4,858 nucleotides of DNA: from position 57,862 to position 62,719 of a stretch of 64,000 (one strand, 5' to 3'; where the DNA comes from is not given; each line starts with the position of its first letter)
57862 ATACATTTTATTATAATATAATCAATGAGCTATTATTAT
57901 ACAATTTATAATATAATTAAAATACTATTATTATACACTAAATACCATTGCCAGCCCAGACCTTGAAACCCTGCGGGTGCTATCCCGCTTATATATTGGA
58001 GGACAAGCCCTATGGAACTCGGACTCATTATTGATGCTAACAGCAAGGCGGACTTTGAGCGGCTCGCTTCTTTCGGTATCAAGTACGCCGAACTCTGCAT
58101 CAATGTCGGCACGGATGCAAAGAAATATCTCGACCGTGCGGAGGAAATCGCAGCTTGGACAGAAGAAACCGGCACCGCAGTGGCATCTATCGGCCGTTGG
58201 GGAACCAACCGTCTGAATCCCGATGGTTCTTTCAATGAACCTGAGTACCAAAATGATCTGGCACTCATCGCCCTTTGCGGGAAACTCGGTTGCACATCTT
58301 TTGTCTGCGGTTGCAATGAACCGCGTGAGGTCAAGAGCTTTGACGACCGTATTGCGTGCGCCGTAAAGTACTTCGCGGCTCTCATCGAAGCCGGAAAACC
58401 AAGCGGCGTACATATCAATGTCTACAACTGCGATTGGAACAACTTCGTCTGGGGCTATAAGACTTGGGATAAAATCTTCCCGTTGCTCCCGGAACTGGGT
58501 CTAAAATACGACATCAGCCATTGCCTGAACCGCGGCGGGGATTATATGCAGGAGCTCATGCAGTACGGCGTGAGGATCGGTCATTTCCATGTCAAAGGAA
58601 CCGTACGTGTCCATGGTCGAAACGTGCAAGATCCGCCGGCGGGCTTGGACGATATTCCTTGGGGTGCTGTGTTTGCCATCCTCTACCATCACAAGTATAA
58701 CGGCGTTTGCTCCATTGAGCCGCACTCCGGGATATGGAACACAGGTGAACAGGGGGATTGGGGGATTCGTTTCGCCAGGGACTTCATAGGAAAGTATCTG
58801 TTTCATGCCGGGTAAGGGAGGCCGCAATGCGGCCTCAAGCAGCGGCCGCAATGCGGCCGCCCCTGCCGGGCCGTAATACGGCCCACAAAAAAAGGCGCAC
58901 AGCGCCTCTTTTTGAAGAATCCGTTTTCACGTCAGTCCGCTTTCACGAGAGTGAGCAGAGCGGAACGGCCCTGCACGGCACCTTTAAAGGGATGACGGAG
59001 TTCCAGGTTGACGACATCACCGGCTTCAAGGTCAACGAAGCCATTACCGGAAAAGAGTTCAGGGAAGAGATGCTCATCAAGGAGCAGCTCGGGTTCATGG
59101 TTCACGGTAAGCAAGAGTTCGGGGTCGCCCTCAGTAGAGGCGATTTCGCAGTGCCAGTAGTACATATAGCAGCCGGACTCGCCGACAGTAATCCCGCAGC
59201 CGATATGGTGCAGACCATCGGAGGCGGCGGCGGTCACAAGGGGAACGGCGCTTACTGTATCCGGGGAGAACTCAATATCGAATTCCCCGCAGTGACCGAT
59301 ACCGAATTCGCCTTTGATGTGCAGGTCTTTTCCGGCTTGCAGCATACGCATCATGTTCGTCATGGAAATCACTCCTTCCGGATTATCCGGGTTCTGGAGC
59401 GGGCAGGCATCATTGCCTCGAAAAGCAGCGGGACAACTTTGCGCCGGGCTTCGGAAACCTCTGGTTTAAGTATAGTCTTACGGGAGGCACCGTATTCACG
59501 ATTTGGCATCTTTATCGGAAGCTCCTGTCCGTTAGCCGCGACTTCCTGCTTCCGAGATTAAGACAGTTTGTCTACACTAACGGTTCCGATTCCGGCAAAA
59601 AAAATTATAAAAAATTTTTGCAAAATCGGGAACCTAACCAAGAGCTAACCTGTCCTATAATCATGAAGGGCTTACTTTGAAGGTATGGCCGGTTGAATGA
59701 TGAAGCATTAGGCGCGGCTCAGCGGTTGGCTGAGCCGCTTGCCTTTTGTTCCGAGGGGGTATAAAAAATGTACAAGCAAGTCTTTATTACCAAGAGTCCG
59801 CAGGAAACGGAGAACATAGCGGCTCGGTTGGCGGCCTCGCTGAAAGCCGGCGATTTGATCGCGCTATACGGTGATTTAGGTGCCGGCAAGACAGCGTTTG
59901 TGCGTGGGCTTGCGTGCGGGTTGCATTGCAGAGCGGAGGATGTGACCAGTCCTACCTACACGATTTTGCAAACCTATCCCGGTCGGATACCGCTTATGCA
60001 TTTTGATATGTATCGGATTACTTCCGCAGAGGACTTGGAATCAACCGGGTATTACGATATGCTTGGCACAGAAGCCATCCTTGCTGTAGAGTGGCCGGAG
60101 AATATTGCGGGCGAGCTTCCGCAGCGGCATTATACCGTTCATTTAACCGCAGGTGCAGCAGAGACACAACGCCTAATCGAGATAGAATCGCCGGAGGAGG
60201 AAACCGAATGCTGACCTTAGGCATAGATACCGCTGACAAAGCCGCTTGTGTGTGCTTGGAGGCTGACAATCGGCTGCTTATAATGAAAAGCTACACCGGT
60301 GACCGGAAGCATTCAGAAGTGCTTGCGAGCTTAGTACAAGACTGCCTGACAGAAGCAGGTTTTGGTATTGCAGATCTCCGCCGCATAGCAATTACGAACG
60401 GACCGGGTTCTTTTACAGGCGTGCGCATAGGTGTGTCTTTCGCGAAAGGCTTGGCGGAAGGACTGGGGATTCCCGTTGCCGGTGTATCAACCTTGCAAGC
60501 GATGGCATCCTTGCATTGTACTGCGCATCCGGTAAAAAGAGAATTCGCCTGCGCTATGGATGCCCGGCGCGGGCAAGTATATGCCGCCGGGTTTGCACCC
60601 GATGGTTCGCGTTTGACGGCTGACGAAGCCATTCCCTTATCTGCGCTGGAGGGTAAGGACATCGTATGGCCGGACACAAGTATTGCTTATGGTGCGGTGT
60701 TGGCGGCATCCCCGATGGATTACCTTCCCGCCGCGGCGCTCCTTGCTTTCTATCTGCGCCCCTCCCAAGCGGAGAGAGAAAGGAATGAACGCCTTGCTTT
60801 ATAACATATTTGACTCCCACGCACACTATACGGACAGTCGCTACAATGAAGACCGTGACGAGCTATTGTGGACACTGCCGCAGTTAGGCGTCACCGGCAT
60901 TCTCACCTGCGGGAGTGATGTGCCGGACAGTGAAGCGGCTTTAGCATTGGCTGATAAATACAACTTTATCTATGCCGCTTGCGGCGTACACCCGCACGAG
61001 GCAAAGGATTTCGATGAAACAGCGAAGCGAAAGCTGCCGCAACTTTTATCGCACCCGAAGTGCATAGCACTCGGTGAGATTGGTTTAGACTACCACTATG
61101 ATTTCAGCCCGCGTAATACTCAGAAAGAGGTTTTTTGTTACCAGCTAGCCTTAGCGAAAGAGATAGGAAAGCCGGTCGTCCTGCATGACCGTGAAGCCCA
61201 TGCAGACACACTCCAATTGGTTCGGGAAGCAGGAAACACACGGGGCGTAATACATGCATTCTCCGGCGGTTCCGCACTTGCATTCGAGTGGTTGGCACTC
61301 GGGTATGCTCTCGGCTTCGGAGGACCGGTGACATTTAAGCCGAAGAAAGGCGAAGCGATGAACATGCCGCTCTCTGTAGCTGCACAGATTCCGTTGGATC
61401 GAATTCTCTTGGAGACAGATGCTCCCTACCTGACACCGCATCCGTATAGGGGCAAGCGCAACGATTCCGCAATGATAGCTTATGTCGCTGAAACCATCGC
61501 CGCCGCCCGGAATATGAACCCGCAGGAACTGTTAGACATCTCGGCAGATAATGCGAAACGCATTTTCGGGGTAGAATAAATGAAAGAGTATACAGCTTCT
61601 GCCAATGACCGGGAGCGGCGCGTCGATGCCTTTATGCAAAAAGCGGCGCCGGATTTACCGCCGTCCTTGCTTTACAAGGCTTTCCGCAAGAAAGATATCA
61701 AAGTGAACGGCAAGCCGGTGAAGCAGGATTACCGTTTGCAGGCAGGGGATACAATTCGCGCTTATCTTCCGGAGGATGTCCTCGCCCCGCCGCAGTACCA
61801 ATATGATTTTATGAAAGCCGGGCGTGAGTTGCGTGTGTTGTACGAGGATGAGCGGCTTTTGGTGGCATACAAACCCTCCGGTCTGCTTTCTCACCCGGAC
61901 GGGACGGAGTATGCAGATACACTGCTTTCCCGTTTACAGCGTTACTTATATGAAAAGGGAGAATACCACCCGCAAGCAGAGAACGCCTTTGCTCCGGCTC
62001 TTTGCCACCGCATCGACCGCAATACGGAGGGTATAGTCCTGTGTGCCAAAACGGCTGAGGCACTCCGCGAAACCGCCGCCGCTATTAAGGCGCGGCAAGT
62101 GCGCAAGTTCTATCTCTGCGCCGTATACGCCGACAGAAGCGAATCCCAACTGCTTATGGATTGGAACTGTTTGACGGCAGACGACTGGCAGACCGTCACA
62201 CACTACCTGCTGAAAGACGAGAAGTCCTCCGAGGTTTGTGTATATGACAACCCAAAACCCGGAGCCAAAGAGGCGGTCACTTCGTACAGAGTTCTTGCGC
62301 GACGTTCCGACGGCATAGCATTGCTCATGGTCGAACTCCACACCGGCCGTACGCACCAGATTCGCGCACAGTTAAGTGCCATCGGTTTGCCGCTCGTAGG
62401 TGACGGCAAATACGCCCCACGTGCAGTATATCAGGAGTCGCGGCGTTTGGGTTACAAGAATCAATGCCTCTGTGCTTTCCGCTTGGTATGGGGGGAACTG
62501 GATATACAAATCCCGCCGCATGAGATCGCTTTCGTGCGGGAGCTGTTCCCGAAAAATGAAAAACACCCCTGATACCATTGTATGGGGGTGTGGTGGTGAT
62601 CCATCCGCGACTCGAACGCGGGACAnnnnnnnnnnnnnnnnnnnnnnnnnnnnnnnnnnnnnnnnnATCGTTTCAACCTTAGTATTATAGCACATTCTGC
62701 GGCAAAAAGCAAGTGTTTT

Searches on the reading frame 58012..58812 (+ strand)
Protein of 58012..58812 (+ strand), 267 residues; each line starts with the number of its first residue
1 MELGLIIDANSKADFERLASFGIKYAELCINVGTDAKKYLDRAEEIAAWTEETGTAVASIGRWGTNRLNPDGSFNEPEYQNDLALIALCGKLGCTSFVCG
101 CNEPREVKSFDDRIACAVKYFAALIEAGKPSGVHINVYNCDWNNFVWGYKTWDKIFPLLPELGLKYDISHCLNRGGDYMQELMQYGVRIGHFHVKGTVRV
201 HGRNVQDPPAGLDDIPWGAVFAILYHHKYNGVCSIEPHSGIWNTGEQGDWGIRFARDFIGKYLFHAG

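Call 65: search_protein_families(library=pfam, proteins=[window:58012-58812:+], max_evalue=0.00001)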
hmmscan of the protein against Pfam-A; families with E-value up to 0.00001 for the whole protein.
window:58012-58812:+ (267 aa): 1 family
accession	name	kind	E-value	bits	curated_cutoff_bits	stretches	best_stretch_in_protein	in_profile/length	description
PF01261.30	AP_endonuc_2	-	6.4e-21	75.6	31.1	1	15-253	1-244/249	Xylose isomerase-like TIM barrel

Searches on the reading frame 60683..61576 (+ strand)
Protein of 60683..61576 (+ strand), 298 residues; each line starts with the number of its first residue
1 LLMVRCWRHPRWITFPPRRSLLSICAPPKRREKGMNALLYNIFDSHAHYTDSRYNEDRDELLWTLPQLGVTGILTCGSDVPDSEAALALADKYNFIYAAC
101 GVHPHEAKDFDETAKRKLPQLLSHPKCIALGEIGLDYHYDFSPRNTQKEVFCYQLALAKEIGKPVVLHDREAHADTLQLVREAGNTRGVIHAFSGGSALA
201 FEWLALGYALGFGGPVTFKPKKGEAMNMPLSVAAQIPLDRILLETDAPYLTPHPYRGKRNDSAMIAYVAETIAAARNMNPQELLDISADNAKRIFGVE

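Call 65: search_protein_families(library=pfam, proteins=[window:60683-61576:+], max_evalue=0.00001)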
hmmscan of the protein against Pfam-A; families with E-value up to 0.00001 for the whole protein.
window:60683-61576:+ (298 aa): 1 family
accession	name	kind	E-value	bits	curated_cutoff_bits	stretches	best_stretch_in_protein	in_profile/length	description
PF01026.27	TatD_DNase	-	4.1e-77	259.4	27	1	43-296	1-253/253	TatD related DNase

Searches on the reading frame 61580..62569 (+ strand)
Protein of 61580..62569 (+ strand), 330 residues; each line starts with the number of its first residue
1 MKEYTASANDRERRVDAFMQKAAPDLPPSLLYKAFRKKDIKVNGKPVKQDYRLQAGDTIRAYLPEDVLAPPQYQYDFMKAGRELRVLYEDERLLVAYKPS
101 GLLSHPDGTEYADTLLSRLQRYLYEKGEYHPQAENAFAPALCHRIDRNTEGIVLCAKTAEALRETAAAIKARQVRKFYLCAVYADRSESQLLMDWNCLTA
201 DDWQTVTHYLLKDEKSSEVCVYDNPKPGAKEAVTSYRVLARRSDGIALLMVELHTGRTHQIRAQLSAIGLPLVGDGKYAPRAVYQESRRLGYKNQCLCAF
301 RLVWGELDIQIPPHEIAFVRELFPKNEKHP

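Call 65: search_protein_families(library=pfam, proteins=[window:61580-62569:+], max_evalue=0.00001)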
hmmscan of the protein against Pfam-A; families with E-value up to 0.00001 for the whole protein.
window:61580-62569:+ (330 aa): 1 family
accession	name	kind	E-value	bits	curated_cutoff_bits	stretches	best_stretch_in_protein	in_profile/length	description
PF00849.27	PseudoU_synth_2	-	2.8e-31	109.3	26.8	1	93-267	2-152/152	RNA pseudouridylate synthase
